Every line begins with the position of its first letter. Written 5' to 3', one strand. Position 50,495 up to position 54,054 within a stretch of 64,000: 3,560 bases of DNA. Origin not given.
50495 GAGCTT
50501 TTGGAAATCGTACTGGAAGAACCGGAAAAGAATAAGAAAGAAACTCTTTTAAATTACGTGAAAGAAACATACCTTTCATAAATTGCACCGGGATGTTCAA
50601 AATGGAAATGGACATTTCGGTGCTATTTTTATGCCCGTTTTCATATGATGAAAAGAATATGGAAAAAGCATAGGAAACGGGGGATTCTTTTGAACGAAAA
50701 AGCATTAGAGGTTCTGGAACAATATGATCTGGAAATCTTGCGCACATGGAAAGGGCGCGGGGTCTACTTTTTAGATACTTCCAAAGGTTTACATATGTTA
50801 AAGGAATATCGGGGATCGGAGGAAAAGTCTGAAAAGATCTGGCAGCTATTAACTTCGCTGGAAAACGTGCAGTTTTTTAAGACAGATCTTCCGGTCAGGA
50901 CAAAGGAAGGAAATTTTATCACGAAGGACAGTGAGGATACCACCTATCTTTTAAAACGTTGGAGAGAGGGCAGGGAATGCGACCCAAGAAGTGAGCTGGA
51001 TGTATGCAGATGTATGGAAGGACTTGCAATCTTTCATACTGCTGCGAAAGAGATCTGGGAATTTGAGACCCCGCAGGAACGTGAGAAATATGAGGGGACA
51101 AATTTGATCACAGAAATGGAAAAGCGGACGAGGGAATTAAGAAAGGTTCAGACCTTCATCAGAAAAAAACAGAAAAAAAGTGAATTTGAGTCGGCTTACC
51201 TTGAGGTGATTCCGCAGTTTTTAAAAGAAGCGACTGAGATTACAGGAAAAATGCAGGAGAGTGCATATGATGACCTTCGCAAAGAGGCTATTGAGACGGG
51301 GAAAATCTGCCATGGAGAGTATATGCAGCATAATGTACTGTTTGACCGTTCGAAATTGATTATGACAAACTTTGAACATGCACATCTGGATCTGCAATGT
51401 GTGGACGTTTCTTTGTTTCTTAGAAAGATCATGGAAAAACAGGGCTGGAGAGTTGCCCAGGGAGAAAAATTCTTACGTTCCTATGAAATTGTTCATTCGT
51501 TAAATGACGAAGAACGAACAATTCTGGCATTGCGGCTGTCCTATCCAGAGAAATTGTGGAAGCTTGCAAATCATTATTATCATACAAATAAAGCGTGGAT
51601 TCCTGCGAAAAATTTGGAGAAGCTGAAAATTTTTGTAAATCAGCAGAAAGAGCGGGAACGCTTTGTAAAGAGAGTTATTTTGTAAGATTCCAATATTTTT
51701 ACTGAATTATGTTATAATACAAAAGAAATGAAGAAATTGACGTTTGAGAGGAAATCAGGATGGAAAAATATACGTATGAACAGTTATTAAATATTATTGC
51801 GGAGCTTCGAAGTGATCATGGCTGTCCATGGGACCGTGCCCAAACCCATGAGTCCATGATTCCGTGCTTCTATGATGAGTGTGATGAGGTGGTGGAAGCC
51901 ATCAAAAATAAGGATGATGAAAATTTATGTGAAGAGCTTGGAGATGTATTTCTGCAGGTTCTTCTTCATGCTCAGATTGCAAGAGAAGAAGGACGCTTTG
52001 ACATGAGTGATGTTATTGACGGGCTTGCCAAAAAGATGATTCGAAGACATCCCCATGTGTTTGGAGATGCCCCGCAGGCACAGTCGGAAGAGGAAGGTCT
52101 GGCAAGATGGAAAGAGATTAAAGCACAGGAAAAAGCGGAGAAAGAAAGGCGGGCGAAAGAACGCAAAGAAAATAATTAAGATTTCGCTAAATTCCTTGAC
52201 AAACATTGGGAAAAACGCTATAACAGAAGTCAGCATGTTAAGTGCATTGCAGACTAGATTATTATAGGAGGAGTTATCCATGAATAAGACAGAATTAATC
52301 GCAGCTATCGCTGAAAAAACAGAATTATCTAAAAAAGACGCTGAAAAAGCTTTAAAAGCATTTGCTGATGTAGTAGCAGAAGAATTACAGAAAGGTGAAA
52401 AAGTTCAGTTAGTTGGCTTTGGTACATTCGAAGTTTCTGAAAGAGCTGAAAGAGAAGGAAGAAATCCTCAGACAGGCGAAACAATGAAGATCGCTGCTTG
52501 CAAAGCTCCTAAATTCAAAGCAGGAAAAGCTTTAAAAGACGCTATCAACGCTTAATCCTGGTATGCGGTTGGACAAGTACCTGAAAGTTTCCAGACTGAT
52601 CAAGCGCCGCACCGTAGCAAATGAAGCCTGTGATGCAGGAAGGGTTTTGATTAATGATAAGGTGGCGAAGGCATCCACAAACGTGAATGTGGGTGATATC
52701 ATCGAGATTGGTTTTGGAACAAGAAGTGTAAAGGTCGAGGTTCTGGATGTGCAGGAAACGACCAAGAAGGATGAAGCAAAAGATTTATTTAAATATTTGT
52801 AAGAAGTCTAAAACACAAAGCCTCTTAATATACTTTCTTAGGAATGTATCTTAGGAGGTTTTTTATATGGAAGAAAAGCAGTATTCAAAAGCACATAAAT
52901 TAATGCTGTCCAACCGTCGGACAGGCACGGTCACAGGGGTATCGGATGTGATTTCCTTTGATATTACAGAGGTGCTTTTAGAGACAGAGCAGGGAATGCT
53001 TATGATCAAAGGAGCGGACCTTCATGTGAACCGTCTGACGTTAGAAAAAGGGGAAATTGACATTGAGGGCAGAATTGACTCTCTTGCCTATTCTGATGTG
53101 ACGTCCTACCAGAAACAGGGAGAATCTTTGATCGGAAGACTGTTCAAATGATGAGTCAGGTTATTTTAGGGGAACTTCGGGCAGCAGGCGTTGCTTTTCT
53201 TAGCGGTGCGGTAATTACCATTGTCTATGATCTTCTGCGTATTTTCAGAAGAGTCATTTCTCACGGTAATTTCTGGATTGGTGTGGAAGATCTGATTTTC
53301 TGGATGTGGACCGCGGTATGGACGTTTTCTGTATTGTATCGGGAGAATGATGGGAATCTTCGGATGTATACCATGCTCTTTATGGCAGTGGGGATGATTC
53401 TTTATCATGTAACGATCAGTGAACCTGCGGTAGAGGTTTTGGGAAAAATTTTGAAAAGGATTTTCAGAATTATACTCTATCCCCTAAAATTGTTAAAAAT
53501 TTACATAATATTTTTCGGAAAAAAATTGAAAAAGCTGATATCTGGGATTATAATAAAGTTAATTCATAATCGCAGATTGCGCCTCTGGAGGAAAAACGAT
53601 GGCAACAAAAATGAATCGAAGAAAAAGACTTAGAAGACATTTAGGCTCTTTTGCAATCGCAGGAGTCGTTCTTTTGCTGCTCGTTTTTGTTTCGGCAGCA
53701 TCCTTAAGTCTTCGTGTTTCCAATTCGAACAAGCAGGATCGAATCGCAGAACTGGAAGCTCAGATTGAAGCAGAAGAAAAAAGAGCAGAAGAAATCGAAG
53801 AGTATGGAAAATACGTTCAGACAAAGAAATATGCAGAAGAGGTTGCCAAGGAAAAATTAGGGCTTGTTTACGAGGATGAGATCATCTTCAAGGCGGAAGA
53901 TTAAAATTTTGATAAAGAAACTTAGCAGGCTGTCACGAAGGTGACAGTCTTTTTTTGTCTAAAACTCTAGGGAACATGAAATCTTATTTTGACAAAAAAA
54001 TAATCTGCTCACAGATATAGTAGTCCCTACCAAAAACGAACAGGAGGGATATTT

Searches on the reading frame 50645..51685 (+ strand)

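Call 16: search_protein_families(library=pfam, proteins=[window:50645-51685:+], max_evalue=0.001)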
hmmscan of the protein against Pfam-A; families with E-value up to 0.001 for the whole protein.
window:50645-51685:+ (346 aa): 0 families

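Call 18: search_protein_families(library=ncbifam, proteins=[window:50645-51685:+], max_evalue=0.001)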
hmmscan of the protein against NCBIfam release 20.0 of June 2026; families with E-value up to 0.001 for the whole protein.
window:50645-51685:+ (346 aa): 5 families
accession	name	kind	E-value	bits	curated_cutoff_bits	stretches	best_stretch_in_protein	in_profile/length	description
TIGR02906.1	spore_CotS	subfamily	1.1e-56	192.1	172.7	1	30-343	2-313/314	CotS family spore coat protein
TIGR02904.1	spore_ysxE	equivalog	9.3e-20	71.1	263.55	1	22-314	3-292/309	spore coat protein YsxE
NF053880.1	SprCtKinCotIBac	equivalog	1.5e-18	66.8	550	1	42-326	33-313/328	spore coat kinase CotI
TIGR02905.1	spore_yutH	equivalog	8.6e-08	31.7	215.05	1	84-343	66-312/313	spore coat putative kinase YutH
NF003558.0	PRK05231.1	equivalog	1.3e-06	27.7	271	1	156-296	125-268/322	homoserine kinase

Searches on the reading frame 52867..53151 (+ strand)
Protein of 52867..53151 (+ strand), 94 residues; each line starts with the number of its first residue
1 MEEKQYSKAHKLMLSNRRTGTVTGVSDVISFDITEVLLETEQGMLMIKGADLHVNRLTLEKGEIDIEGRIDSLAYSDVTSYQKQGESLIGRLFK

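Call 16: search_protein_families(library=pfam, proteins=[window:52867-53151:+], max_evalue=0.001)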
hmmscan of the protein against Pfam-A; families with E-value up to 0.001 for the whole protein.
window:52867-53151:+ (94 aa): 1 family
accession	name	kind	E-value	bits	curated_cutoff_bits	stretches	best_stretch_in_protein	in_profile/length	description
PF07873.16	YabP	-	2.2e-23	82.2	27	1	10-75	1-64/64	YabP family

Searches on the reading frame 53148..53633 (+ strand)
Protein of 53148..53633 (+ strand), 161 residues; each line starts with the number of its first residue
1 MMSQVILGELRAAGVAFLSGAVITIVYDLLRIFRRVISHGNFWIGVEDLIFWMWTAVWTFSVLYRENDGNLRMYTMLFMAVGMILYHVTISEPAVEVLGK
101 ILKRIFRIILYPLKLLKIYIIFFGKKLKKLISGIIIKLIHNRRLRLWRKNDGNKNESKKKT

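Call 16: search_protein_families(library=pfam, proteins=[window:53148-53633:+], max_evalue=0.001)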
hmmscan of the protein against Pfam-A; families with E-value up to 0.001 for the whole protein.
window:53148-53633:+ (161 aa): 1 family
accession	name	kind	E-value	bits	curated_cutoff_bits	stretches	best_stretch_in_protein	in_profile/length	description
PF09578.15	Spore_YabQ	-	3.3e-26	91.7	27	1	15-91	3-79/79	Spore cortex protein YabQ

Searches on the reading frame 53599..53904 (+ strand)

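Call 16: search_protein_families(library=pfam, proteins=[window:53599-53904:+], max_evalue=0.001)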
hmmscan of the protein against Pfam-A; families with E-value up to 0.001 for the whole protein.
window:53599-53904:+ (101 aa): 1 family
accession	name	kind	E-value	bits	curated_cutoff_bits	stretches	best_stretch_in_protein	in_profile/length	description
PF04977.20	DivIC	-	1e-08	35.3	28.9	1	25-99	2-77/80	Septum formation initiator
